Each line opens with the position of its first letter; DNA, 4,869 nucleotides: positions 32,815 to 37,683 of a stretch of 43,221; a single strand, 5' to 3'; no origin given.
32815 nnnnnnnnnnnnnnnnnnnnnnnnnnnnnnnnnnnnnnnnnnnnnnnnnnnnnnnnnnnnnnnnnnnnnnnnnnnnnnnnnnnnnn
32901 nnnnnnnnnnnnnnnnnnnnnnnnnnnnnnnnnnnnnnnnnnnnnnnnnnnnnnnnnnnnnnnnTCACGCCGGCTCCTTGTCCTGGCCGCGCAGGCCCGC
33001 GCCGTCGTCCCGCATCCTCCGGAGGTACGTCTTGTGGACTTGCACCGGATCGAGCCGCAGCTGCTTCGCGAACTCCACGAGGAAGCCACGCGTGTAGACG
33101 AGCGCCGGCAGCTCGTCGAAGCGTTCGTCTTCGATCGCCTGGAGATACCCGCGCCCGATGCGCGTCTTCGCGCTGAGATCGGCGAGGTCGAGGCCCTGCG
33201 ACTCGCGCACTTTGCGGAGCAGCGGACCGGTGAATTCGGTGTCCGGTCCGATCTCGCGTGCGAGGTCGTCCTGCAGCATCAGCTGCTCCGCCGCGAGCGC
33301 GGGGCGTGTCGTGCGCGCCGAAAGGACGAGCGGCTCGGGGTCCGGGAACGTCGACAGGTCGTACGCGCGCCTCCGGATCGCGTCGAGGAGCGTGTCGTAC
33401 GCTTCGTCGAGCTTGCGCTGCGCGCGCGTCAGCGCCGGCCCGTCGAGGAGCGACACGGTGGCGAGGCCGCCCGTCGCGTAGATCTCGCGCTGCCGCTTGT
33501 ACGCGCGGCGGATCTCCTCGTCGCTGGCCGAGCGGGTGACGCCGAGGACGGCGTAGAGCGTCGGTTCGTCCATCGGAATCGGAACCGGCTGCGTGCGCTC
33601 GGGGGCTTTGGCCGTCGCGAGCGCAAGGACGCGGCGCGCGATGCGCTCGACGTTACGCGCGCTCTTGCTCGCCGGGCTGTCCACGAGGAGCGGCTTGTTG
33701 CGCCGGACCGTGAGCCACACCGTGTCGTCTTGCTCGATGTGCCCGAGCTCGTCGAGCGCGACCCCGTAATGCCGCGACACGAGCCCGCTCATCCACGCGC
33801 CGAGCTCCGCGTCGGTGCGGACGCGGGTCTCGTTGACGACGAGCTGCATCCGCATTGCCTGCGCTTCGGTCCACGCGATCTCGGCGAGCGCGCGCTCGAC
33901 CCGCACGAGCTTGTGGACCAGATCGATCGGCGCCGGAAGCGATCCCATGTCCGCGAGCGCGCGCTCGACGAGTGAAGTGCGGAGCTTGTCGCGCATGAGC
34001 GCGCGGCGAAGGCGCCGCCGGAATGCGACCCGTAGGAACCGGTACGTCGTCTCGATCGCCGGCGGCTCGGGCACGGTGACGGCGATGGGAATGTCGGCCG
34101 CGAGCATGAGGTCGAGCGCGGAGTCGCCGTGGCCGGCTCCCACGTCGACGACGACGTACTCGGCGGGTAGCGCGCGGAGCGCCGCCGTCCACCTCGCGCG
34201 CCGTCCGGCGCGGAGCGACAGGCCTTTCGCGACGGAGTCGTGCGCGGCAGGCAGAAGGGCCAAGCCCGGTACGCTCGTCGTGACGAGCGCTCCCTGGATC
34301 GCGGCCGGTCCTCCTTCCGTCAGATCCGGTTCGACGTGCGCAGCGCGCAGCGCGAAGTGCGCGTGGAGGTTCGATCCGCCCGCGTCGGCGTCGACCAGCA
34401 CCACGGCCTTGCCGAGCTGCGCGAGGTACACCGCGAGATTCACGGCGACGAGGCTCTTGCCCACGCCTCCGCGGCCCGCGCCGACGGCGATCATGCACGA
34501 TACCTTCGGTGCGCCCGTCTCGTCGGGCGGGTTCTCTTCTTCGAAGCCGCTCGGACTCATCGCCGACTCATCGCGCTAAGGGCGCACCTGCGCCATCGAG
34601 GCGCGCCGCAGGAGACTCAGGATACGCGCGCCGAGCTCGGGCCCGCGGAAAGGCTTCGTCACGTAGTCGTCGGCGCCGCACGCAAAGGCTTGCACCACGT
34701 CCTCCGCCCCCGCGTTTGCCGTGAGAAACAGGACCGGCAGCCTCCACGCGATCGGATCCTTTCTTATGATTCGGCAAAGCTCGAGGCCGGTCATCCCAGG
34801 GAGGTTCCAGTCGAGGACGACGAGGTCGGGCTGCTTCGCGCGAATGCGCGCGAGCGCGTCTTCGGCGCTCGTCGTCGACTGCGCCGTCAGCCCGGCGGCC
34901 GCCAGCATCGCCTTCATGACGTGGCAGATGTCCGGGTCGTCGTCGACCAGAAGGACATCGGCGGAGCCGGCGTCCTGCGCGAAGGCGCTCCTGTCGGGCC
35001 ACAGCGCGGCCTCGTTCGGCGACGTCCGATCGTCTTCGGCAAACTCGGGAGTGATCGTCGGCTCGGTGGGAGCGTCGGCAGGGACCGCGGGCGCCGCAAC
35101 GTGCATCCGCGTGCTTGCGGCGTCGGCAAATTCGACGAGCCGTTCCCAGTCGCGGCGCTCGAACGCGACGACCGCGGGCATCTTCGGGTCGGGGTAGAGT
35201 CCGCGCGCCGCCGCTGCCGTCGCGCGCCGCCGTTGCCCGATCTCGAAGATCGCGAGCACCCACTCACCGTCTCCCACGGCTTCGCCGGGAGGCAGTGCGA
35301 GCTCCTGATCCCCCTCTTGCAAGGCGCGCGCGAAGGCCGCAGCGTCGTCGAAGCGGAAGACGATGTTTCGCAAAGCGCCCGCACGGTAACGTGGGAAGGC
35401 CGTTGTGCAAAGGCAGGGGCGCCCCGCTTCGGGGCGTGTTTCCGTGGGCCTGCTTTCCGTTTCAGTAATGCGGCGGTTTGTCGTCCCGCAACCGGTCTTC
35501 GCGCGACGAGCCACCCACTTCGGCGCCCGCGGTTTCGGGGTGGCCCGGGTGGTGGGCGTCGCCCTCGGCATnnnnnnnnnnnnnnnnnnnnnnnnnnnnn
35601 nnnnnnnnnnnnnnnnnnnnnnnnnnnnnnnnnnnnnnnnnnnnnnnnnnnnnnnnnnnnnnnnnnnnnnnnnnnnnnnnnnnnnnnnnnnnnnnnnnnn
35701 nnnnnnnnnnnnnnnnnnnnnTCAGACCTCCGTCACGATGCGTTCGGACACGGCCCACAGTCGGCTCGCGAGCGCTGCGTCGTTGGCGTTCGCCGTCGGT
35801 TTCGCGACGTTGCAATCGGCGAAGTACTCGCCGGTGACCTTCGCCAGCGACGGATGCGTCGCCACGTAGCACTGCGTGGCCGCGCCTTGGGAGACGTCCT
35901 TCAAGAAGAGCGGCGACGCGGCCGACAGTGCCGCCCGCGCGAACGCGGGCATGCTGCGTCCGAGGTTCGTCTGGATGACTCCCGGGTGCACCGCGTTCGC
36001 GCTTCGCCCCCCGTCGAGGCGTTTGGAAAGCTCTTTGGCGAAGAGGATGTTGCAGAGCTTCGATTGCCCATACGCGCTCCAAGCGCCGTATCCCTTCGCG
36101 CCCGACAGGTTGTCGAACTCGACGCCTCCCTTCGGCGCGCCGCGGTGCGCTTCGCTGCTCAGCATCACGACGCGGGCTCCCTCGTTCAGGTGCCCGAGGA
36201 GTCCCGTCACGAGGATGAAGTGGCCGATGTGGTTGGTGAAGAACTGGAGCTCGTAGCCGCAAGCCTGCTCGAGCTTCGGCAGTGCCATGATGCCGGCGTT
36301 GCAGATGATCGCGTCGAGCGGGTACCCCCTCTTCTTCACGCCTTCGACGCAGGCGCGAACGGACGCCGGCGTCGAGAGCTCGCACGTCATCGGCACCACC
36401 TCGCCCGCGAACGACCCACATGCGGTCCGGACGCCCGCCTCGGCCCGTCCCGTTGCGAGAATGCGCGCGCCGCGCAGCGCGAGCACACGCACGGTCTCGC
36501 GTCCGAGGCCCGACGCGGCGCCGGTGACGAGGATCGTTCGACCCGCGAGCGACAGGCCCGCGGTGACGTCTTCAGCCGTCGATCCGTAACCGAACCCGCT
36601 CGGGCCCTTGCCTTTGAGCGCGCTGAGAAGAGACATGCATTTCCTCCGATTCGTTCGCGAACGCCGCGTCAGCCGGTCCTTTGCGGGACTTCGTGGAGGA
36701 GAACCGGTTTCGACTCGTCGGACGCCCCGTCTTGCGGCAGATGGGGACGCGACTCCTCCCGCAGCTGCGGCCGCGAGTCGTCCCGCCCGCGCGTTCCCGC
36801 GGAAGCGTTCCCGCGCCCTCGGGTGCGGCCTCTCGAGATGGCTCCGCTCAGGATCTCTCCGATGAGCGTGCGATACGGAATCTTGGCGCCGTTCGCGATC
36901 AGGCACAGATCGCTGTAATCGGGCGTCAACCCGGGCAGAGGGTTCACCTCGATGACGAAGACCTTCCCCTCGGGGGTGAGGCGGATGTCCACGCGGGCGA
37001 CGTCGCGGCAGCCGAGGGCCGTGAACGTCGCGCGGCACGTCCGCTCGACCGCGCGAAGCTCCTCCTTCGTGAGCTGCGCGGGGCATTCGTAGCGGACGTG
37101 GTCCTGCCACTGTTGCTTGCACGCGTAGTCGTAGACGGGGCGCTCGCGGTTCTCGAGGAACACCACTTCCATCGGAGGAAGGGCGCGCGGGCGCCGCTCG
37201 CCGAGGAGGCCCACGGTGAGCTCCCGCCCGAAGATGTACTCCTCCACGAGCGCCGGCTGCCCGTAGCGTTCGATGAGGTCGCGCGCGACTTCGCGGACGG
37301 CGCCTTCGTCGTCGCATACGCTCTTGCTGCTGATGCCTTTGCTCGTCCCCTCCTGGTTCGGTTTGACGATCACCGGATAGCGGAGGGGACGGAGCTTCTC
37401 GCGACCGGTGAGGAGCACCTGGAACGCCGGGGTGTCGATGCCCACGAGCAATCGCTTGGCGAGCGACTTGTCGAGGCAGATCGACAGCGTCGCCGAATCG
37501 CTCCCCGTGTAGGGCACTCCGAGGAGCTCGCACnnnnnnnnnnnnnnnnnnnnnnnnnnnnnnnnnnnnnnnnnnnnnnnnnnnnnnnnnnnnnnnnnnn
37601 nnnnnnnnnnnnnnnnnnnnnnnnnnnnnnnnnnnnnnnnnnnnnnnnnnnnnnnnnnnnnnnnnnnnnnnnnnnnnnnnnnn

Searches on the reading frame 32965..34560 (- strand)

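Call 66: search_protein_families(library=pfam, proteins=[window:32965-34560:-], max_evalue=0.001)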
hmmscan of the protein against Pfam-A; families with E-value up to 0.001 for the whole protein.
window:32965-34560:- (531 aa): 9 families
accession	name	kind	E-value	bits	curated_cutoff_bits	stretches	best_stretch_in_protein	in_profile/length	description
PF13413.12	HTH_25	-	6.3e-21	74.4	24.6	1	447-507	1-61/62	Helix-turn-helix domain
PF10609.15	ParA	-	4.3e-15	56.2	27.1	1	20-170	2-151/246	NUBPL iron-transfer P-loop NTPase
PF01656.29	CbiA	-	2.5e-12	47.3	25.4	1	24-290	1-124/125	CobQ/CobB/MinD/ParA nucleotide binding domain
PF13614.12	AAA_31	-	4.3e-10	40.2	27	1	23-172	3-157/177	AAA domain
PF00226.36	DnaJ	-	1.6e-07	31.8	27.8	1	335-357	2-24/63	DnaJ domain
PF06564.18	CBP_BcsQ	-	1.6e-06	28.3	21.3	1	25-166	5-149/234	Cellulose biosynthesis protein BcsQ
PF09140.17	MipZ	-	6.4e-05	22.8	20.7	1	23-77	2-56/262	ATPase MipZ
PF12844.13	HTH_19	-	0.00011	22.5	30.2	1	447-486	3-41/64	Helix-turn-helix domain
PF02374.21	ArsA_ATPase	-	0.00019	21.2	24.3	1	28-61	7-40/305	Anion-transporting ATPase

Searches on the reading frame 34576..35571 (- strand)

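Call 66: search_protein_families(library=pfam, proteins=[window:34576-35571:-], max_evalue=0.001)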
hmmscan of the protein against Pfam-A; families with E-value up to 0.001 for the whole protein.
window:34576-35571:- (331 aa): 1 family
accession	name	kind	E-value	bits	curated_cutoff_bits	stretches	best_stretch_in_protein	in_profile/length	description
PF00072.30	Response_reg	-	4.8e-29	101.2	30.2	1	206-317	1-110/111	Response regulator receiver domain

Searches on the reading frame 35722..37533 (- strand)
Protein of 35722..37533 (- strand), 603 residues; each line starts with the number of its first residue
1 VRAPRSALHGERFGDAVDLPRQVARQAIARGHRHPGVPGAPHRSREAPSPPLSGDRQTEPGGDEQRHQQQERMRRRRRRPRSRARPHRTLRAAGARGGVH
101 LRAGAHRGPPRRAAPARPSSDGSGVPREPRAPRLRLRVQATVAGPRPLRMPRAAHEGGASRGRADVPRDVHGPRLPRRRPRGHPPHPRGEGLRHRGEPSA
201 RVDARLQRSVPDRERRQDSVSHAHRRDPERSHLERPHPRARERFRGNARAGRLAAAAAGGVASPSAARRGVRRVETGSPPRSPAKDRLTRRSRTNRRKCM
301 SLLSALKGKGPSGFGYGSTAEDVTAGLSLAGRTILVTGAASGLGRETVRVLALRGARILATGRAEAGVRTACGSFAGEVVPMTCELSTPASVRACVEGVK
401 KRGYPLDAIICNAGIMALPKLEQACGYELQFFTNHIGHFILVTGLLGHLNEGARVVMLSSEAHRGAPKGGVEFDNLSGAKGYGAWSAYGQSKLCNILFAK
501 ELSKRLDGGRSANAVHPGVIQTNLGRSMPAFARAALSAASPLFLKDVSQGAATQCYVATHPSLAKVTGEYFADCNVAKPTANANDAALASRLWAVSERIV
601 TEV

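Call 66: search_protein_families(library=pfam, proteins=[window:35722-37533:-], max_evalue=0.001)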
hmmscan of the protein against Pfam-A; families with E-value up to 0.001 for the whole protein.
window:35722-37533:- (603 aa): 3 families
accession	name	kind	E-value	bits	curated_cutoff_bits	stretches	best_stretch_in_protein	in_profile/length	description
PF00106.31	adh_short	-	3.4e-21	76.1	26.6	1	333-527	2-189/195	short chain dehydrogenase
PF13561.12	adh_short_C2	-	1.2e-14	54.9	27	1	338-539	1-195/236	Enoyl-(Acyl carrier protein) reductase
PF08659.16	KR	-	7.7e-08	32.9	22.6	1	333-421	2-97/180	KR domain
